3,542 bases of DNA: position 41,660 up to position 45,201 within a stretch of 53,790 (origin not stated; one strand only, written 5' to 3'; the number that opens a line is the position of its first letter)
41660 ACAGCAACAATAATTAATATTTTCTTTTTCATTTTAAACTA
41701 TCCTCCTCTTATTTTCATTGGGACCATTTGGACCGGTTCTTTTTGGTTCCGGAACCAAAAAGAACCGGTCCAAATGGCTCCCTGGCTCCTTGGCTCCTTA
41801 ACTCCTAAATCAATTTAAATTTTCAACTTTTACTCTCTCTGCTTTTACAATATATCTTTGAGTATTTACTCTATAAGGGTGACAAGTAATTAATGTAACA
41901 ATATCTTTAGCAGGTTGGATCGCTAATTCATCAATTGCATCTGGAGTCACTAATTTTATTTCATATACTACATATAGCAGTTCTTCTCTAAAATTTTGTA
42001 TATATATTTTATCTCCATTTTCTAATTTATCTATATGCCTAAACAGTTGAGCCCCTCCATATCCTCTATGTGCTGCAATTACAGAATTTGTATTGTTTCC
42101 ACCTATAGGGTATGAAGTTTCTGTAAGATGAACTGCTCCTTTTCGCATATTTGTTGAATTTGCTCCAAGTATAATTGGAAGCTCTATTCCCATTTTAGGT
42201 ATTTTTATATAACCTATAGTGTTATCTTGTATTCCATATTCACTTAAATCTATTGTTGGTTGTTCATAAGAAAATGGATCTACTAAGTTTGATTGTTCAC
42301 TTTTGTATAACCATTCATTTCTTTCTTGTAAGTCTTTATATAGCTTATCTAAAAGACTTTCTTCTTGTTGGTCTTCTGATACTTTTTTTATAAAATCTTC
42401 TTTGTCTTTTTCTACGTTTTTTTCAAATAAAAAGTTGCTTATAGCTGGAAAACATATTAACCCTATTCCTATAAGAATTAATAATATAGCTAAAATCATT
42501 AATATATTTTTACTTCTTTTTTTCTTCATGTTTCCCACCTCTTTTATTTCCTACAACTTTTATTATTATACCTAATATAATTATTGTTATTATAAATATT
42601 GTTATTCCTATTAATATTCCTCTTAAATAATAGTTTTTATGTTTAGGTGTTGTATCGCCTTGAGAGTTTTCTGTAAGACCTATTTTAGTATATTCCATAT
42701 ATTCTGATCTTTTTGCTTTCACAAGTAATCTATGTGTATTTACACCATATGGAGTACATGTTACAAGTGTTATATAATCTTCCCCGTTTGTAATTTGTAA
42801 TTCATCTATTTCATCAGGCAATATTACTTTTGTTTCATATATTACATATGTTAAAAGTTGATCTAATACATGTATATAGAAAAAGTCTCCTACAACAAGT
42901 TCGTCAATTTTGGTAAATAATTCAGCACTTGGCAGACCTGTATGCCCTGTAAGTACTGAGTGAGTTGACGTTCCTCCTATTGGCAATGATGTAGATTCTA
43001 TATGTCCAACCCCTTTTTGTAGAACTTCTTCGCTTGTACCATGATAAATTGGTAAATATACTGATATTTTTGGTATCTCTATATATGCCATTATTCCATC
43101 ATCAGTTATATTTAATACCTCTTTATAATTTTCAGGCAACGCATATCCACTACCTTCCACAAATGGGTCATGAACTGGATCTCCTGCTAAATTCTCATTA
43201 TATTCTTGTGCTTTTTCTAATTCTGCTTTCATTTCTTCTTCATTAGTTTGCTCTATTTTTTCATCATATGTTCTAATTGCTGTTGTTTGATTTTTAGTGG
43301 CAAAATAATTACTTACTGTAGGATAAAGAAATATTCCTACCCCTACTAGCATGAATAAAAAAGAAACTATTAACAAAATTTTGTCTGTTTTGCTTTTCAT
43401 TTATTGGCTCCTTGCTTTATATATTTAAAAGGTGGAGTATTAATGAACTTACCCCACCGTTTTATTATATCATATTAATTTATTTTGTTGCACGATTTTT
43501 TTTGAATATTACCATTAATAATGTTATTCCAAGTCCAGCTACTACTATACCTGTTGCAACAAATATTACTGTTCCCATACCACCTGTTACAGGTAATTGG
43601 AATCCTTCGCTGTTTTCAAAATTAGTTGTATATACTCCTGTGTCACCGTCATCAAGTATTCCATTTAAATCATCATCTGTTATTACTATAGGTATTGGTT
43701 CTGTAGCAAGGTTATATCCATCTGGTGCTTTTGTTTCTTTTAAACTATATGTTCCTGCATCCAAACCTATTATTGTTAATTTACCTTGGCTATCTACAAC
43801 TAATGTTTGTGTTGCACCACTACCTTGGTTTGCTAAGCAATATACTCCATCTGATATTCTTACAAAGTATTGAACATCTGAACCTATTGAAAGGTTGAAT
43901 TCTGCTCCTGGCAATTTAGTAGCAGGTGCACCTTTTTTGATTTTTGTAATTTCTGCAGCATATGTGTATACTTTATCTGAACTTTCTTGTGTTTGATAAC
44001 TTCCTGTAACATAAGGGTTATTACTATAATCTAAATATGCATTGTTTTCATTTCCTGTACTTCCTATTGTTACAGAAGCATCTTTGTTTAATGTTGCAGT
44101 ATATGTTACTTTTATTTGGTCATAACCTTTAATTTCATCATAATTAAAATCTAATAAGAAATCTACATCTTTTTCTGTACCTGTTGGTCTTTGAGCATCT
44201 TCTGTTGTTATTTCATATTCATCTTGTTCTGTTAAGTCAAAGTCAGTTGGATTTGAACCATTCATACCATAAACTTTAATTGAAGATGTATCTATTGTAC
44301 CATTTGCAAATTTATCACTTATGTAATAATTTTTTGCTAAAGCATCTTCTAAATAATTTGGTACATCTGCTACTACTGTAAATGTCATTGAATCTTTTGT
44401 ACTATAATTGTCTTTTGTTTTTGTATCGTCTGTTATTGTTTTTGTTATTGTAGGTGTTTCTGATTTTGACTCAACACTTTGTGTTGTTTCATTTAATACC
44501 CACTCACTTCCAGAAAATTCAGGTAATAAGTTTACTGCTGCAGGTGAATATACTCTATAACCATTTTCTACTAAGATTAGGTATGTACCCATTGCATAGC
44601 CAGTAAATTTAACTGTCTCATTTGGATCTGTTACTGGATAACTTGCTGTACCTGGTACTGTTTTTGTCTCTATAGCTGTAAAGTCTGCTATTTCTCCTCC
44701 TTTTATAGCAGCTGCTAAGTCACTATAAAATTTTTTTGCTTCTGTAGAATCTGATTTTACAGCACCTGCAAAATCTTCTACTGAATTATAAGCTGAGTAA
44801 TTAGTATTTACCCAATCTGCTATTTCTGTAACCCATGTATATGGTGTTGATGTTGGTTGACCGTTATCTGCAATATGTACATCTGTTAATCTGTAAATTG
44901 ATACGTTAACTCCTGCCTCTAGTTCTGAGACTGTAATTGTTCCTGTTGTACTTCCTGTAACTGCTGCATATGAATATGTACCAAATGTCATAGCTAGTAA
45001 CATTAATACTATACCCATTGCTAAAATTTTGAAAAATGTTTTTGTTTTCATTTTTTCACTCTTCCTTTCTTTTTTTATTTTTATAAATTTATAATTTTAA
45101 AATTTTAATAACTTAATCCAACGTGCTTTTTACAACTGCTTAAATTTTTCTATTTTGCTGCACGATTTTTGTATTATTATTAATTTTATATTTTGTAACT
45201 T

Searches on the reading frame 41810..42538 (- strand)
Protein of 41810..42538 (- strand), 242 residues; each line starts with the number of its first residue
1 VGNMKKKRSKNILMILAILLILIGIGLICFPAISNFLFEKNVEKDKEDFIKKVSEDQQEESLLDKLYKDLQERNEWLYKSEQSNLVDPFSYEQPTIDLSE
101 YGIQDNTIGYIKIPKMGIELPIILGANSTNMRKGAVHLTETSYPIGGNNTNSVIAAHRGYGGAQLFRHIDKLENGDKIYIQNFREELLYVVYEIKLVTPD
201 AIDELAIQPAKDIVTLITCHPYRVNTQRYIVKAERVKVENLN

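Call 45: search_protein_families(library=pfam, proteins=[window:41810-42538:-])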
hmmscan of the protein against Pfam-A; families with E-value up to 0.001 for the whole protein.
window:41810-42538:- (242 aa): 1 family
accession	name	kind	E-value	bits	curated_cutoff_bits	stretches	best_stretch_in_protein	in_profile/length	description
PF04203.18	Sortase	-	4e-30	104.6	26.6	1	111-236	1-125/125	Sortase domain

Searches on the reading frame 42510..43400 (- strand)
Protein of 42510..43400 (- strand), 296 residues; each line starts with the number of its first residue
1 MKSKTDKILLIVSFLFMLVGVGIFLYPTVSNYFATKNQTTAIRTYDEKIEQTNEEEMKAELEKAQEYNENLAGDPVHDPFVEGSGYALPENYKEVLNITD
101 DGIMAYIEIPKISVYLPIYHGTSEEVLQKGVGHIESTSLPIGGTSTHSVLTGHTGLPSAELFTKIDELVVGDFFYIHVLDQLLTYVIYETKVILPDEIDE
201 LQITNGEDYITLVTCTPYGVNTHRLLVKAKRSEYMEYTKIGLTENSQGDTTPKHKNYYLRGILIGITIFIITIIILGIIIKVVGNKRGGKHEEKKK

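Call 45: search_protein_families(library=pfam, proteins=[window:42510-43400:-])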
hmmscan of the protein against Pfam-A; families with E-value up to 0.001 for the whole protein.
window:42510-43400:- (296 aa): 1 family
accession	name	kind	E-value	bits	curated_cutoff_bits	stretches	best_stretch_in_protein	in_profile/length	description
PF04203.18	Sortase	-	8.8e-26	90.5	26.6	1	107-231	1-124/125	Sortase domain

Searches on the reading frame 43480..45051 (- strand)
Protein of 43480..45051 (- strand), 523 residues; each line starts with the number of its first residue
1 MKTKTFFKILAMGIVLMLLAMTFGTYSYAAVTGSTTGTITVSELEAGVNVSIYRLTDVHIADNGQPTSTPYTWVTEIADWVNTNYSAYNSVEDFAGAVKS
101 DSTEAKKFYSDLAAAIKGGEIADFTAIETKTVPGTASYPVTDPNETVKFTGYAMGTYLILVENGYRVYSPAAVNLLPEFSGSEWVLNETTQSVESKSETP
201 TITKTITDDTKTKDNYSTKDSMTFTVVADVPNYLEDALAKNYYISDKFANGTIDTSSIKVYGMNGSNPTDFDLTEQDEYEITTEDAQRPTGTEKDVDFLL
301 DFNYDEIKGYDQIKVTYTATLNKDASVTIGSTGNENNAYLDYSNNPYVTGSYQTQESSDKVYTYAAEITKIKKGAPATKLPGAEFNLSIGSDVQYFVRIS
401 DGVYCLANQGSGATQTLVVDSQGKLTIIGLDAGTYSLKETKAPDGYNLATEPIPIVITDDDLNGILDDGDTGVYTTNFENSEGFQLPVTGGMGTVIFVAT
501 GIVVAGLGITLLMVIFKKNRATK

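Call 45: search_protein_families(library=pfam, proteins=[window:43480-45051:-])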
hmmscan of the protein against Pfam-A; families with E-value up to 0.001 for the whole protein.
window:43480-45051:- (523 aa): 2 families
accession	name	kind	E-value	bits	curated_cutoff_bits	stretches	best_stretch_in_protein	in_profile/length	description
PF17802.7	SpaA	-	8.9e-15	55.1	23.1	1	371-461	6-80/91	Prealbumin-like fold domain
PF16569.11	GramPos_pilinBB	-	5.2e-11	43.9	30.5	1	220-346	3-116/116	Gram-positive pilin backbone subunit 2, Cna-B-like domain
